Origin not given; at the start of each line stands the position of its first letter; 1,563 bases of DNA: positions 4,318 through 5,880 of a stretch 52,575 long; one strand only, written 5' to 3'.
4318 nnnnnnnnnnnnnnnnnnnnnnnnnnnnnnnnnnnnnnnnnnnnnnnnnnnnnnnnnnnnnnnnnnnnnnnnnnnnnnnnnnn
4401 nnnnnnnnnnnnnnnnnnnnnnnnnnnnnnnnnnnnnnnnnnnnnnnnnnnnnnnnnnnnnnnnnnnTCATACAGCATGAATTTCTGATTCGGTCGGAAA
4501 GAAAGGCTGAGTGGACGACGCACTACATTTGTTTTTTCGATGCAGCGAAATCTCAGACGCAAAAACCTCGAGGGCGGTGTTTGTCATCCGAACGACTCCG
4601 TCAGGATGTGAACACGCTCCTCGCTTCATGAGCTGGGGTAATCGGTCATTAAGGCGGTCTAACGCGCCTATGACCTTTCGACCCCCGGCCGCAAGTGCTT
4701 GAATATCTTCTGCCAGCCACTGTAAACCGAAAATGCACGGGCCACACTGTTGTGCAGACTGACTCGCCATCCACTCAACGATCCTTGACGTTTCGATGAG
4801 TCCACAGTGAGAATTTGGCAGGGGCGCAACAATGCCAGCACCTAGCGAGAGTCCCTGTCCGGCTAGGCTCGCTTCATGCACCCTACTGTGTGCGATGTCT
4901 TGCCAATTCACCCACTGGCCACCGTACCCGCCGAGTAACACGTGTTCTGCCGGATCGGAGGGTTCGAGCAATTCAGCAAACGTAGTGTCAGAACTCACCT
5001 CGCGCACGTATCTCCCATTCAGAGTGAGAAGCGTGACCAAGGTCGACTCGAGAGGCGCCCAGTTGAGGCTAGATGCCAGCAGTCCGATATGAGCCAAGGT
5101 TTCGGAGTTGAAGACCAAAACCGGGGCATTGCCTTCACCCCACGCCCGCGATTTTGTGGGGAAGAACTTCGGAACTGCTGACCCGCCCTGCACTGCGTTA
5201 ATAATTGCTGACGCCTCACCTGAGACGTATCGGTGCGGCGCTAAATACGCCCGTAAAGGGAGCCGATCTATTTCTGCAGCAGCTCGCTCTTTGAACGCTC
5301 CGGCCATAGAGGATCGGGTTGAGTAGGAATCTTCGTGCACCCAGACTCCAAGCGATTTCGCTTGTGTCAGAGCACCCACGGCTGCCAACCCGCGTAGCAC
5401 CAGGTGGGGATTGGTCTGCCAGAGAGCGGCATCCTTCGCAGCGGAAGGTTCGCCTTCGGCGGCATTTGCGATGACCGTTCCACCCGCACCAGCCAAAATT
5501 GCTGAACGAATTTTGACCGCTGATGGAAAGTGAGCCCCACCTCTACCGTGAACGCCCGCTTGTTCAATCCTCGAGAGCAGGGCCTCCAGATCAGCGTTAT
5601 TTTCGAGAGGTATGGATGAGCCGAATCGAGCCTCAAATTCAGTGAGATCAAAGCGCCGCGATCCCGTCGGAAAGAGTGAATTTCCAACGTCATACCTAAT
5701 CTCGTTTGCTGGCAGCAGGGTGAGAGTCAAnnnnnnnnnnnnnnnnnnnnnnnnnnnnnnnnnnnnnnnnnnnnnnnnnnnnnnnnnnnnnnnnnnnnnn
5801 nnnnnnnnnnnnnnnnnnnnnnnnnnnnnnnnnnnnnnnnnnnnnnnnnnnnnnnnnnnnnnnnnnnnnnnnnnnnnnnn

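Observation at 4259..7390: Split, modular NOX-like transmembrane electron-transfer module: ApbE + stand-alone FRD di-heme protein + NuoF-like protein + 3Fe-4S-type ferredoxin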

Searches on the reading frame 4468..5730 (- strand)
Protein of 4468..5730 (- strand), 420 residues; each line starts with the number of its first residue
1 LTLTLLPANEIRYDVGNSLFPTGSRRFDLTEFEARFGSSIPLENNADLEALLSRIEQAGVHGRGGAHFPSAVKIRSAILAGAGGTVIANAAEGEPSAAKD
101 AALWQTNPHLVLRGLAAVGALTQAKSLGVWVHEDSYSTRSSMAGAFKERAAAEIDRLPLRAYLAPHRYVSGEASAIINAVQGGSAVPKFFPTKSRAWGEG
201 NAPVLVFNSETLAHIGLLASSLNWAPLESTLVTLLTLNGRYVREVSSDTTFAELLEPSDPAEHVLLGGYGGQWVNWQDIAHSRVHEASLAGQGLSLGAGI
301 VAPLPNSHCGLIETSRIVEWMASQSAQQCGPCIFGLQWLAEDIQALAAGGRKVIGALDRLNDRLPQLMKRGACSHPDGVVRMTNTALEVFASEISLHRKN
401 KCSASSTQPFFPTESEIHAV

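Call 3: search_protein_families(library=pfam, proteins=[window:4468-5730:-], max_evalue=0.1)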
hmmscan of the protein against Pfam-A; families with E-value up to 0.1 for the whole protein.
window:4468-5730:- (420 aa): 2 families
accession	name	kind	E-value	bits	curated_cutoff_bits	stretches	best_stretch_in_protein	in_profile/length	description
PF01512.22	Complex1_51K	-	5.7e-26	91.6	31.2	1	55-215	1-148/150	Nuo51 FMN-binding domain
PF10589.14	NADH_4Fe-4S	-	3.1e-12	46.6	23.5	1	315-396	4-84/85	NADH-ubiquinone oxidoreductase-F iron-sulfur binding region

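Call 4: search_protein_families(library=ncbifam, proteins=[window:4468-5730:-], max_evalue=0.1)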
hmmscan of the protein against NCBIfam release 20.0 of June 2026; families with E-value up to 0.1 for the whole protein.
window:4468-5730:- (420 aa): 6 families
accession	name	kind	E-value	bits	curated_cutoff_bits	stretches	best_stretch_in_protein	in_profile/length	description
TIGR01959.1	nuoF_fam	equivalog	3.4e-28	98.2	558.65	1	49-395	36-407/410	NADH-quinone oxidoreductase subunit NuoF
NF010120.0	PRK13596.1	equivalog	2e-16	59.6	389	2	48-216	40-219/433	NADH-quinone oxidoreductase subunit NuoF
NF008436.0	PRK11278.1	equivalog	2.1e-16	59.8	749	2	49-224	49-236/448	NADH-quinone oxidoreductase subunit NuoF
TIGR04481.1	PR_assoc_PrdC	equivalog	1.5e-14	53.6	490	1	49-215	74-222/425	proline reductase-associated electron transfer protein PrdC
NF003454.1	PRK05035.1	equivalog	2.6e-14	52.6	345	1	46-188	121-254/556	electron transport complex subunit RsxC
TIGR01945.1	rnfC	subfamily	6.2e-13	48.1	245.95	1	41-181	114-245/435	RnfABCDGE type electron transport complex subunit C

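Call 10: find_homologous_proteins(query=window:4468-5730:-)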
Query window:4468-5730:- (420 aa): 576 proteins with E <= 0.001 among 8000 candidates; the best 120 are listed.
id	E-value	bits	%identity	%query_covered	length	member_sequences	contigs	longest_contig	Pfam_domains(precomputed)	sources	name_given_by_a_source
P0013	1.4e-274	928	99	100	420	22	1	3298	PF10589.15,PF01512.23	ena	-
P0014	3.9e-173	594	65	100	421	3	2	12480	PF10589.15,PF01512.23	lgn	-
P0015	7.4e-171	587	65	100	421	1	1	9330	PF10589.15,PF01512.23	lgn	-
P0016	1.1e-169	583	64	100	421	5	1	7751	PF10589.15,PF01512.23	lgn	-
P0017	7.1e-169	580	63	100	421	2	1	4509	PF10589.15,PF01512.23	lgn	-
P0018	3.7e-168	578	65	99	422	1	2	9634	PF10589.15,PF01512.23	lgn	-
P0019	9.1e-168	576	65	97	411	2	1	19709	PF10589.15,PF01512.23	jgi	jgi:NADH:ubiquinone oxidoreductase subunit F (NADH-binding)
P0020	9.1e-166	570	63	99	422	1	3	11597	PF10589.15,PF01512.23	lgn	-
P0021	1.3e-159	550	61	99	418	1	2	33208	PF10589.15,PF01512.23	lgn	-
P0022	1.5e-156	539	62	100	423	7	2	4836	PF10589.15,PF01512.23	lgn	-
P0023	1.4e-139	484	55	99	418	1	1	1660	PF10589.15,PF01512.23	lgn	-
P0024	1.8e-138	480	57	97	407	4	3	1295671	PF10589.15,PF01512.23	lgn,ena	-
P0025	8.6e-138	478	57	100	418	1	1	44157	PF10589.15,PF01512.23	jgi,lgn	-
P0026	3.4e-95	337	45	97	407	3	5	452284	PF10589.15,PF01512.23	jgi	jgi:NADH:ubiquinone oxidoreductase subunit F (NADH-binding)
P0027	5.5e-94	333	45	95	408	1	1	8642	PF10589.15,PF01512.23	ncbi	-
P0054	2.4e-75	272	40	92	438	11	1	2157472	PF10589.15,PF01512.23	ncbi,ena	-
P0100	1.9e-68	249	38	96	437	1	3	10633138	PF10589.15,PF01512.23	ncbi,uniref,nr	ncbi:NADH-ubiquinone oxidoreductase-F iron-sulfur binding region domain-containing protein [Paractin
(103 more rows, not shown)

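Call 12: find_related_loci(query=A1, collection=genome_contigs, flank=7000)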
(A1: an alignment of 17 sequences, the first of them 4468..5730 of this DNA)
Query A1 (420 aa) in genome_contigs; peptide patterns used: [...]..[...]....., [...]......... (x = any residue, [..] = any of these).
600 stretches matched a pattern (row limit reached: there are more); 583 encode a relative of the query (tblastn E <= 1e-3); the best 80 are kept; 80 distinct loci.
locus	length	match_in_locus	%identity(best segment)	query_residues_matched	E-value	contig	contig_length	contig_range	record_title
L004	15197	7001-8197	42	22-417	2e-95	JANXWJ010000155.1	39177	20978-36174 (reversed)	MAG: Candidatus Nanopelagicales bacterium isolate GL140_1_metabat_73 GL140_1_k141_1504220, whole genome shotgun sequence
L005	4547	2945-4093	40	28-402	5e-80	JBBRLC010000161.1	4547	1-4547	MAG: Candidatus Nanopelagicales bacterium isolate La1_concoct.225 LA1C_C.225_k141_1593524L_4547_cov_8.0000, whole genome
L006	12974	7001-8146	42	42-404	6e-77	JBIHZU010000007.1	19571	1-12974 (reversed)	MAG: Candidatus Nanopelagicales bacterium isolate ME2000-03-30D8pf_3300042899_group1_bin15 Rohwer_bin348_scaffold_1096_c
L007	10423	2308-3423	42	23-391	1e-72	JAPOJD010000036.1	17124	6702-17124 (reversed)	MAG: Actinomycetota bacterium isolate bin54 k141_2598617_length_17124_cov_15.6628, whole genome shotgun sequence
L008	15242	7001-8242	38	9-417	6e-72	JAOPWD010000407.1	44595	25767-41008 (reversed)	MAG: Pseudonocardiales bacterium isolate RYN_165 scaffold_1717599, whole genome shotgun sequence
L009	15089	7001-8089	40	29-401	1e-71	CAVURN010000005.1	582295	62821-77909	MAG: uncultured Actinomycetota bacterium isolate MFD09730.bin.2.141 genome assembly, contig: contig_8312, whole genome s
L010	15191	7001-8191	40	29-412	1e-70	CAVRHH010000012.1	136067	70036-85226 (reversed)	MAG: uncultured Actinomycetes bacterium isolate MFD05580.bin.1.134 genome assembly, contig: contig_29994, whole genome s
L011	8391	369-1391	41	55-401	1e-70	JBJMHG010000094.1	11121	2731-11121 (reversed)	MAG: Actinomycetes bacterium isolate 12C16O_0h_50_unf_bin_17 k141_1639725, whole genome shotgun sequence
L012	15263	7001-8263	39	8-415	2e-70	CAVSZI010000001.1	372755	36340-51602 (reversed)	MAG: uncultured Actinomycetes bacterium isolate MFD05502.bin.1.143 genome assembly, contig: contig_11979, whole genome s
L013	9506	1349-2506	41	28-412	1e-69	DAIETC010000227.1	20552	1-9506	MAG TPA_asm: Kineosporiaceae bacterium isolate clean1242 k141_1763263, whole genome shotgun sequence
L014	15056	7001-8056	43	51-409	3e-69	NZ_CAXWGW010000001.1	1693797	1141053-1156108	Cellulomonas sp. T2.31MG-18 isolate Cellulomonas sp. T2.31MG-18 scaffold_1, whole genome shotgun sequence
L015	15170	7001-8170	41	15-404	6e-69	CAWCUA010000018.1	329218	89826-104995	MAG: uncultured Actinomycetota bacterium isolate MFD05442.bin.3.225 genome assembly, contig: contig_6942, whole genome s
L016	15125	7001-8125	38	51-416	7e-68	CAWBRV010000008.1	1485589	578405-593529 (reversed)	MAG: uncultured Actinomycetes bacterium isolate MFD02134.bin.1.225 genome assembly, contig: contig_8405, whole genome sh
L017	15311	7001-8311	36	7-412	2e-67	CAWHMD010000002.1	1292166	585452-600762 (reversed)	MAG: uncultured Actinomycetes bacterium isolate MFD09603.bin.1.32 genome assembly, contig: contig_1529, whole genome sho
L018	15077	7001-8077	39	49-397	2e-67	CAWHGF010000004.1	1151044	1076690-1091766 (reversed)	MAG: uncultured Acidimicrobiaceae bacterium isolate MFD00731.bin.3.26 genome assembly, contig: contig_59715, whole genom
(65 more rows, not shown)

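Call 24: find_encoding_contigs(protein=P0100, flank=8000, max_places=1)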
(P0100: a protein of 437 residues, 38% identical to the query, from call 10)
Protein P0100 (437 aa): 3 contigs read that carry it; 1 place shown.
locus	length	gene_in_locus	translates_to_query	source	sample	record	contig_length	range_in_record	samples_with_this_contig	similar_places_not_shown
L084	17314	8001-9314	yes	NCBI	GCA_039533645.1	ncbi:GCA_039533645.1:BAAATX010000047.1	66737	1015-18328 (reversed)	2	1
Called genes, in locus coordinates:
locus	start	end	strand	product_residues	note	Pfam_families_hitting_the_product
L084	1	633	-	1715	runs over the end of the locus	PF13620:CarboxypepD_reg (faint), PF17210:SdrD_B (faint)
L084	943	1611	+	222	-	PF00072:Response_reg, PF00486:Trans_reg_C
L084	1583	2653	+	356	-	PF00512:HisKA, PF02518:HATPase_c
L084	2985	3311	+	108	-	-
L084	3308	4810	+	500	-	PF00672:HAMP, PF00512:HisKA, PF02518:HATPase_c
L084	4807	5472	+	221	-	PF00072:Response_reg, PF00486:Trans_reg_C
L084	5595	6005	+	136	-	-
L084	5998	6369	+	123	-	-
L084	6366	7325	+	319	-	PF02424:ApbE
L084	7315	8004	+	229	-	-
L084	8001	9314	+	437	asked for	PF01512:Complex1_51K, PF10589:NADH_4Fe-4S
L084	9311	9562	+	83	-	PF13459:Fer4_15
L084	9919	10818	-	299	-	-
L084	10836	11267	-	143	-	-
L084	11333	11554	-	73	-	-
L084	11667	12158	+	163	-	PF00665:rve, PF13683:rve_3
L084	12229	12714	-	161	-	PF14567:SUKH_5, PF09346:SMI1_KNR4, PF14568:SUKH_6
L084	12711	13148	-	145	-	PF14411:LHH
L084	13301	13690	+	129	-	PF20701:HetE-N (weak)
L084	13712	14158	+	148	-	-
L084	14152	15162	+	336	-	PF00665:rve, PF13683:rve_3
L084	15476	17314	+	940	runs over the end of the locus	PF24883:NPHP3_N (faint)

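Call 25: find_encoding_contigs(protein=P0054, flank=8000, max_places=1)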
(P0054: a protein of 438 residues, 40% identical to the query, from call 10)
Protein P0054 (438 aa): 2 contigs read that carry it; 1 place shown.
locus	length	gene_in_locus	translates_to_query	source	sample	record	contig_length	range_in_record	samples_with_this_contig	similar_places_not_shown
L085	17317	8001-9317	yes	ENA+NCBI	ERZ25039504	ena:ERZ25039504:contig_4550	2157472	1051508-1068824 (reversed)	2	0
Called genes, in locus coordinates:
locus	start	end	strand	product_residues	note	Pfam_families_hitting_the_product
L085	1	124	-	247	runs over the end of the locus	PF12840:HTH_20 (faint), PF13412:HTH_24 (weak)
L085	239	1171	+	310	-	PF00005:ABC_tran, PF02463:SMC_N (faint), PF13304:AAA_21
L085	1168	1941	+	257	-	PF01061:ABC2_membrane, PF12679:ABC2_membrane_2 (weak), PF12698:ABC2_membrane_3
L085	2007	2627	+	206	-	PF12840:HTH_20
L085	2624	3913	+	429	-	PF07690:MFS_1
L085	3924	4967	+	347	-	PF02628:COX15-CtaA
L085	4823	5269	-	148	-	-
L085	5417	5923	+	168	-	-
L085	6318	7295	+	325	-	PF02424:ApbE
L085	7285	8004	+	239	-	PF01794:Ferric_reduct (weak)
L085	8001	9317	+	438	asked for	PF01512:Complex1_51K, PF10589:NADH_4Fe-4S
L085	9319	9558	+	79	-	PF13459:Fer4_15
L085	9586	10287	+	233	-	PF00072:Response_reg, PF00486:Trans_reg_C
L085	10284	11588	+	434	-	PF00672:HAMP, PF26769:HAMP_PhoQ (weak), PF00512:HisKA (weak), PF02518:HATPase_c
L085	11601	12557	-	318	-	PF01040:UbiA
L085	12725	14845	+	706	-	PF00456:Transketolase_N, PF02779:Transket_pyr, PF02780:Transketolase_C, PF22613:Transketolase_C_1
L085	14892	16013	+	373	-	PF00923:TAL_FSA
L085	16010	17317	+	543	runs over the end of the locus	PF00342:PGI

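Call 26: find_encoding_contigs(protein=P0024, flank=8000, max_places=1)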
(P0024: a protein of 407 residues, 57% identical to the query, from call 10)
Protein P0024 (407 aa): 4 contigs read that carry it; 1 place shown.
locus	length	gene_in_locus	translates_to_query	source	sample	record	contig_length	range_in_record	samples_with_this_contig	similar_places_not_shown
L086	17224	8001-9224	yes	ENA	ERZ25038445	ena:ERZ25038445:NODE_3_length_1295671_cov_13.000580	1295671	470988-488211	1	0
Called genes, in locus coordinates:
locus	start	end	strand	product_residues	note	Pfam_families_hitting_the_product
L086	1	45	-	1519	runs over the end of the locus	PF00310:GATase_2, PF04898:Glu_syn_central, PF01645:Glu_synthase, PF01493:GXGXG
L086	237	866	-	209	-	-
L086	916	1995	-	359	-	PF00296:Bac_luciferase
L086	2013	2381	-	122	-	-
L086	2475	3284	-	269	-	PF01036:Bac_rhodopsin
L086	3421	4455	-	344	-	PF02230:Abhydrolase_2 (faint), PF06821:Ser_hydrolase (faint), PF12146:Hydrolase_4, PF00561:Abhydrolase_1, PF12697:Abhydrolase_6, PF03096:Ndr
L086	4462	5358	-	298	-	PF02517:Rce1-like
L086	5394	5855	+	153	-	-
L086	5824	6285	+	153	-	-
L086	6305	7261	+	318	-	PF02424:ApbE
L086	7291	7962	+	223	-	PF01794:Ferric_reduct (weak)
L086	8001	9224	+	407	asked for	PF01512:Complex1_51K, PF10589:NADH_4Fe-4S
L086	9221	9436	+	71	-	PF13459:Fer4_15, PF13370:Fer4_13 (weak)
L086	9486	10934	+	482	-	PF00890:FAD_binding_2 (weak), PF01266:DAO (weak), PF01494:FAD_binding_3 (weak), PF01593:Amino_oxidase, PF01946:Thi4 (weak), PF12831:FAD_oxidored, PF13450:NAD_binding_8, PF13738:Pyr_redox_3 (weak), +2 more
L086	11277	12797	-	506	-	PF07969:Amidohydro_3, PF01979:Amidohydro_1 (weak)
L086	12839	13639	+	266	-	PF00459:Inositol_P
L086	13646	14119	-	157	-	PF22381:Staph_reg_Sar_Rot (weak), PF01047:MarR, PF12802:MarR_2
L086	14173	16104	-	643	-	PF00122:E1-E2_ATPase, PF00702:Hydrolase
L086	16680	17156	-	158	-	PF01668:SmpB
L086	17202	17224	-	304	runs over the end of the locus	PF18075:FtsX_ECD, PF02687:FtsX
